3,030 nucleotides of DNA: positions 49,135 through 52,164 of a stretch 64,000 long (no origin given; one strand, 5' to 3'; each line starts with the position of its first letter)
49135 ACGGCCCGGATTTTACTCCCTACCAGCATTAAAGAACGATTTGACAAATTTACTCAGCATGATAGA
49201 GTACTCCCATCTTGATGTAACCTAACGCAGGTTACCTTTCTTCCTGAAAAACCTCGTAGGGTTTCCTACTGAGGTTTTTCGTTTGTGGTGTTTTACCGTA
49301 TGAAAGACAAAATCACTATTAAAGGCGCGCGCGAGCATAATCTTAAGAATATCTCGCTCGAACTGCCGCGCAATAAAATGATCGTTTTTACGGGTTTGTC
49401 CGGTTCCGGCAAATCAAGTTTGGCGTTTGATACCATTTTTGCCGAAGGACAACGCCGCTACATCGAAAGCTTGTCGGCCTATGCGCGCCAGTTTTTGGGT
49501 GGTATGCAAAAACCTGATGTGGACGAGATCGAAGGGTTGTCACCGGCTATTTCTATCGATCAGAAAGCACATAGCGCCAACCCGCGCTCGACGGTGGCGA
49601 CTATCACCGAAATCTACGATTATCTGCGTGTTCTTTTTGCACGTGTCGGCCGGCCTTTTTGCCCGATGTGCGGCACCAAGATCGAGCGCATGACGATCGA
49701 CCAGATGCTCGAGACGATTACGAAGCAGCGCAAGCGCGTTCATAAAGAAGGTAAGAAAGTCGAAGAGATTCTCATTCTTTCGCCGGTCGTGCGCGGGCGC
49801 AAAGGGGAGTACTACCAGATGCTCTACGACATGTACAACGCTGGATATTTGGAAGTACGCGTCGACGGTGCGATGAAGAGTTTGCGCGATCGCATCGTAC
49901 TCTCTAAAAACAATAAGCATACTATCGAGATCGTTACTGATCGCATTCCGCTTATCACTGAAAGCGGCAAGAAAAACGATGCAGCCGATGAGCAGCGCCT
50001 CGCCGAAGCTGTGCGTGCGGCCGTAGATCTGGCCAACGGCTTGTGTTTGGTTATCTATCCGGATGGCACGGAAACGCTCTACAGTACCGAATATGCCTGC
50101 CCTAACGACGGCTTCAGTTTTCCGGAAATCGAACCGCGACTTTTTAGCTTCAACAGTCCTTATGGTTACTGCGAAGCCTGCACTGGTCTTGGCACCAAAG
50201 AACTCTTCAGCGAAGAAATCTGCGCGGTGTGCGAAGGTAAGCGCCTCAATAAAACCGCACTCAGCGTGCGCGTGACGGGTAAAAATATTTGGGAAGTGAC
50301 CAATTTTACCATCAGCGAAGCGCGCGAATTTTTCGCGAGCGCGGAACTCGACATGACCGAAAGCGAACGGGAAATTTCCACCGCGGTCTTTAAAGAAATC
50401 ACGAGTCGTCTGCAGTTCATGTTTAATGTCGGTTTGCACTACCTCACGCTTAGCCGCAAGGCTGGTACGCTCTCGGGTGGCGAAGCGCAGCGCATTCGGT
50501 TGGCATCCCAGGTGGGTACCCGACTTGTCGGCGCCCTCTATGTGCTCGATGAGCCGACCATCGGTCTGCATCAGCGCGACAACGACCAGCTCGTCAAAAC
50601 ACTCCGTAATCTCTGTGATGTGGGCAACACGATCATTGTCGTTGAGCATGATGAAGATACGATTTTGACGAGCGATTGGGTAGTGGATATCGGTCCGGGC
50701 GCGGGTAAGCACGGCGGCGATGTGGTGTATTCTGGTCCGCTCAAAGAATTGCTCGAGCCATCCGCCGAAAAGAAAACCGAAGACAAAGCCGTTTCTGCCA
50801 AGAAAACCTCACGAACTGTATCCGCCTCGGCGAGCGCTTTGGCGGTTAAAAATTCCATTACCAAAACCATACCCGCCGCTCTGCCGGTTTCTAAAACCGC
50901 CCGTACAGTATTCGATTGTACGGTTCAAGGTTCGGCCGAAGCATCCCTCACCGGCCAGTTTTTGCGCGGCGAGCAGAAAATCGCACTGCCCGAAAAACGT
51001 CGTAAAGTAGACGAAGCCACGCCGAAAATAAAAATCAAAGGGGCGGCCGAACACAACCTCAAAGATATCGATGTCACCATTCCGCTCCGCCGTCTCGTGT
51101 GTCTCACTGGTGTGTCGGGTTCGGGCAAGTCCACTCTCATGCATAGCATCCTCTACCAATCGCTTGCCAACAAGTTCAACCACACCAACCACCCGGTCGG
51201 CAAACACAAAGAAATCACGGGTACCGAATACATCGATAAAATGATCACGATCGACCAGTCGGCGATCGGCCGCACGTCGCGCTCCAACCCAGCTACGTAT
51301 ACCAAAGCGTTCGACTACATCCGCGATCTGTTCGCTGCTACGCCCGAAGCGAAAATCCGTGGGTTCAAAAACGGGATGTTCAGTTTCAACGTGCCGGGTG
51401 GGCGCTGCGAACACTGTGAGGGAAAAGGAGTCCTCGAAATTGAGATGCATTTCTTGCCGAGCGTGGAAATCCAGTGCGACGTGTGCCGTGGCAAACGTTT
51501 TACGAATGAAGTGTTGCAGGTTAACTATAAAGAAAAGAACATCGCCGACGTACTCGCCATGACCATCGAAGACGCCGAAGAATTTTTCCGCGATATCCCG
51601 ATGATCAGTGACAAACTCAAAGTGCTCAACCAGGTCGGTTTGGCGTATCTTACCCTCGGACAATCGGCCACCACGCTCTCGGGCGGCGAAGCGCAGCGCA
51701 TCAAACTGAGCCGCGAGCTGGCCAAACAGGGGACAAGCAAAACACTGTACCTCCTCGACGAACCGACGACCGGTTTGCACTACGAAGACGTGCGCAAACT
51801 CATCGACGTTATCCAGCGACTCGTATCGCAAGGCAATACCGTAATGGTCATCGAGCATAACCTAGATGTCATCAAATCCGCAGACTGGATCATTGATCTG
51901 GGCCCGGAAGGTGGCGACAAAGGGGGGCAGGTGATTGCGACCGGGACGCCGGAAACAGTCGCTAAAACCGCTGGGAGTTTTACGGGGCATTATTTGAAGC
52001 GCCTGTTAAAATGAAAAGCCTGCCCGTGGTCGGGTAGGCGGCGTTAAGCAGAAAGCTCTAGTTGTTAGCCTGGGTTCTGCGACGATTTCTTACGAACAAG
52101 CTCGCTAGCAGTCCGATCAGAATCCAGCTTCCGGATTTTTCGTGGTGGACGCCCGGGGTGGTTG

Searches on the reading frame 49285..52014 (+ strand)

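Call 33: search_protein_families(library=pfam, proteins=[window:49285-52014:+], max_evalue=0.001)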
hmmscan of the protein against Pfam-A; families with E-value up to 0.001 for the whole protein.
window:49285-52014:+ (909 aa): 15 families
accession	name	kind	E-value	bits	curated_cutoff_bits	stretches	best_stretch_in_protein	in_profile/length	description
PF00005.33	ABC_tran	-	6.2e-23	82.4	25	1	774-829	85-137/137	ABC transporter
PF17760.6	UvrA_inter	-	1.7e-22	79.8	23.3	1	138-259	3-108/109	UvrA interaction domain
PF02463.25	SMC_N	-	2.4e-11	44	40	0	735-870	105-209/220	RecF/RecN/SMC N terminal domain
PF13175.12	AAA_15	-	2.1e-09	37.9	32.1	0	808-854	318-365/374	AAA ATPase domain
PF13555.12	AAA_29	-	2.8e-08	33.8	27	0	596-633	16-56/61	P-loop containing region of AAA domain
PF13304.12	AAA_21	-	8.9e-08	33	27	0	817-854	257-294/304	AAA domain, putative AbiEii toxin, Type IV TA system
PF13476.12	AAA_23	-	5.8e-07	30.8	27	0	581-624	1-41/201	AAA domain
PF03193.22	RsgA_GTPase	-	7.5e-07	29.6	30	0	582-633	87-136/174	RsgA GTPase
PF20703.3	nSTAND1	-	5.4e-06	26.7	27.1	0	16-48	19-51/379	Novel STAND NTPase 1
PF20720.3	nSTAND3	-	6.8e-06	26.3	27.2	0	603-633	18-48/155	Novel STAND NTPase 3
PF13191.12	AAA_16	-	1e-05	26.6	32.6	0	603-625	25-47/167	AAA ATPase domain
PF13671.12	AAA_33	-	9.1e-05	23.2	27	0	604-623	1-20/143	AAA domain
PF01583.26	APS_kinase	-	0.0002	21.9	21.1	0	31-48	3-20/152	Adenylylsulphate kinase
PF05729.18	NACHT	-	0.00023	21.5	26.7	0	603-633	1-31/167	NACHT domain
PF13401.12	AAA_22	-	0.00038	21.2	27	0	602-626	5-29/130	AAA domain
